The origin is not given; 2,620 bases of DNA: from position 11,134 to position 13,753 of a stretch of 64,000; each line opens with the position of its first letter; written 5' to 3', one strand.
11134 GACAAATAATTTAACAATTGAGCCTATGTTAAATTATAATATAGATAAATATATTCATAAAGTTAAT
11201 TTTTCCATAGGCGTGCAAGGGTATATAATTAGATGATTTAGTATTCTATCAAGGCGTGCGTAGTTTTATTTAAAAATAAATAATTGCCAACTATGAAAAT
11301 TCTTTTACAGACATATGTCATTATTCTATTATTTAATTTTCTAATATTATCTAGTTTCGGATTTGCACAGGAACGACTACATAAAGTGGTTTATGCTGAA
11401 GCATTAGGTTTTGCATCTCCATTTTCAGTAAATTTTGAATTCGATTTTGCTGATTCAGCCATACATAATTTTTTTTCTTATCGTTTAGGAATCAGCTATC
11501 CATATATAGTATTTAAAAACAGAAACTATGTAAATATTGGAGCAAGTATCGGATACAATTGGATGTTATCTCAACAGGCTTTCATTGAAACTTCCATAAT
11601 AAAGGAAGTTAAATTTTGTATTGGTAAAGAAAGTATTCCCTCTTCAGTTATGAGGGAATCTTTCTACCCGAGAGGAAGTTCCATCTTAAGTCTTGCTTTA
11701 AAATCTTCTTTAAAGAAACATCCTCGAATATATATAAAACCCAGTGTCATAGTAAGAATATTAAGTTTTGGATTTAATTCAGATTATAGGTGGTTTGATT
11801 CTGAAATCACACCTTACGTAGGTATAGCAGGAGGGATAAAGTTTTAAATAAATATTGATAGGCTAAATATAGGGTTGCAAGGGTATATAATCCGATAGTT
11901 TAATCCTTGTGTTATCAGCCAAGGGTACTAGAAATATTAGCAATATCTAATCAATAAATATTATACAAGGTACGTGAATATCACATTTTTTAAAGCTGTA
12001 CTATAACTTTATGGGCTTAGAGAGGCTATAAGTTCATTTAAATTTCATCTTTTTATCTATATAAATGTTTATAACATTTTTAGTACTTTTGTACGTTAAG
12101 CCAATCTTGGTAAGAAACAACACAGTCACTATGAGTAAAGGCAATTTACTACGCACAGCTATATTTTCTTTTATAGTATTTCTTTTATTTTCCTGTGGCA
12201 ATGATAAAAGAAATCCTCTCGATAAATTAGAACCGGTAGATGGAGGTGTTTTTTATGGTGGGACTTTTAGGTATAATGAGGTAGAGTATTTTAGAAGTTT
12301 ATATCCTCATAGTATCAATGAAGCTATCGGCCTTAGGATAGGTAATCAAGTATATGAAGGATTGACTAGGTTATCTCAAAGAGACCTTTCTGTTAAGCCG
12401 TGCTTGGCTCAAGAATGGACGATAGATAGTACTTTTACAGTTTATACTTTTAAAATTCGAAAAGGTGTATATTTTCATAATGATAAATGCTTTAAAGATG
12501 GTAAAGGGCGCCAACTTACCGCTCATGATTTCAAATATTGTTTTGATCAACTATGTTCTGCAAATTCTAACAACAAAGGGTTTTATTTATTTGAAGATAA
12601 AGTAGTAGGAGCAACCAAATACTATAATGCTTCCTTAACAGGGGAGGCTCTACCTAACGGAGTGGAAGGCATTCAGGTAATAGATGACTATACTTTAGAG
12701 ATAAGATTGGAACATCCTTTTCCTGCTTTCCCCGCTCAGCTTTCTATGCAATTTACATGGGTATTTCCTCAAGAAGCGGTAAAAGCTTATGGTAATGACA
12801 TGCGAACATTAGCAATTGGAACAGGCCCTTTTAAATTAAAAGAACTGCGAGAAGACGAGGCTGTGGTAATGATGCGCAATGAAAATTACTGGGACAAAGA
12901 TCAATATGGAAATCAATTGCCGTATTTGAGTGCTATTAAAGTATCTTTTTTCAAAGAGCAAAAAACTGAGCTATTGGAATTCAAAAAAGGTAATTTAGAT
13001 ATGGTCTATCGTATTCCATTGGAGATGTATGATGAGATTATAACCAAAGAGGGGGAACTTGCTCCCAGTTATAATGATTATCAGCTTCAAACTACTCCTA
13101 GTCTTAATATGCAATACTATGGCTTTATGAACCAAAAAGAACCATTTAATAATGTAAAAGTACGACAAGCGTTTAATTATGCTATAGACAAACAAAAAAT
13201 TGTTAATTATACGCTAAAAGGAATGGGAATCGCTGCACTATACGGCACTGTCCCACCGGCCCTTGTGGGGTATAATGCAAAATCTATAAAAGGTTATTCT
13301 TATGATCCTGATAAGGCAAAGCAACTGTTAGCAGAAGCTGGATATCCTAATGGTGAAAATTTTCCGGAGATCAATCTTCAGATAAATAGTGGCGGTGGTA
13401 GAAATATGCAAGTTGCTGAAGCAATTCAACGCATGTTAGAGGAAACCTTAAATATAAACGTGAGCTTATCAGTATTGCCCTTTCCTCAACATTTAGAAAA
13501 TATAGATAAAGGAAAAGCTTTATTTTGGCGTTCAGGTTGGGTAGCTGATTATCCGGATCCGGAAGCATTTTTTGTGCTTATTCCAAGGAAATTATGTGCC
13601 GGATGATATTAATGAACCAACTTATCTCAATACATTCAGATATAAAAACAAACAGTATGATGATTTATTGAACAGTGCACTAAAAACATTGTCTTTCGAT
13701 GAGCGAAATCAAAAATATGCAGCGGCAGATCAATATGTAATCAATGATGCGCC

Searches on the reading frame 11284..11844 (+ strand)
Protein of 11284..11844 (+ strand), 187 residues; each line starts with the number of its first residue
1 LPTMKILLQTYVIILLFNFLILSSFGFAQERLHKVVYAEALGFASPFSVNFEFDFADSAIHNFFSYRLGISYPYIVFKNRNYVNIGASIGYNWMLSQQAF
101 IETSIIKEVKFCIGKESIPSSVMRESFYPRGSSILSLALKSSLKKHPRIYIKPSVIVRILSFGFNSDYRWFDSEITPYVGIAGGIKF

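Call 3: search_protein_families(library=pfam, proteins=[window:11284-11844:+], max_evalue=1)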
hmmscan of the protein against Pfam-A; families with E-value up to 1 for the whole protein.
window:11284-11844:+ (187 aa): 0 families

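Call 4: search_protein_families(library=ncbifam, proteins=[window:11284-11844:+], max_evalue=1)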
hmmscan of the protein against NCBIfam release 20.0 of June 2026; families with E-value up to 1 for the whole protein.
window:11284-11844:+ (187 aa): 1 family
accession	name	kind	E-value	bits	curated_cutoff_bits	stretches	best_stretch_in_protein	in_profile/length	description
NF002210.0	PRK01100.1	equivalog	0.019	14.7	282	1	4-127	60-181/210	accessory gene regulator ArgB-like protein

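Call 78: search_protein_families(library=phrogs, proteins=[window:11284-11844:+], max_evalue=0.01)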
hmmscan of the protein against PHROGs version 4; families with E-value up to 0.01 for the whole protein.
window:11284-11844:+ (187 aa): 0 families

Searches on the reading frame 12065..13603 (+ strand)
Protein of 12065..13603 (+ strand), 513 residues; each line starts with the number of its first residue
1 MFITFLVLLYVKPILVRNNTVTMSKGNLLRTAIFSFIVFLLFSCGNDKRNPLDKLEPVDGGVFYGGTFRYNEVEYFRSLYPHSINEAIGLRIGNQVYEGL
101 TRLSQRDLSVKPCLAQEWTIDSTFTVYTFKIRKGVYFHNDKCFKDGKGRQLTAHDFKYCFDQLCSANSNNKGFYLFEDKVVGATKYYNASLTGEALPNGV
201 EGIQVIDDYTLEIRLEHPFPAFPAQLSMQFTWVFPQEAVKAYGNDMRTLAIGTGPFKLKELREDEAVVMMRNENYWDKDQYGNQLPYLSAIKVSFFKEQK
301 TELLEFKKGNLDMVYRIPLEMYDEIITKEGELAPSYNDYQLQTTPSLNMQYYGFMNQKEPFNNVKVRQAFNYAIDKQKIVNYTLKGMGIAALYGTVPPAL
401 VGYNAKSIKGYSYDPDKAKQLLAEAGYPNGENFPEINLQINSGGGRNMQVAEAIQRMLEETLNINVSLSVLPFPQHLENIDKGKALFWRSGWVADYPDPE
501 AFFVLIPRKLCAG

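Call 27: search_protein_families(library=pfam, proteins=[window:12065-13603:+], max_evalue=0.001)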
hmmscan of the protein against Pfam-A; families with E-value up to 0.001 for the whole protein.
window:12065-13603:+ (513 aa): 1 family
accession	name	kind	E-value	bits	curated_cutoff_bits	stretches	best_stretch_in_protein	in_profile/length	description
PF00496.27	SBP_bac_5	-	2.3e-87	294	32.4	1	110-504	2-358/368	Bacterial extracellular solute-binding proteins, family 5 Middle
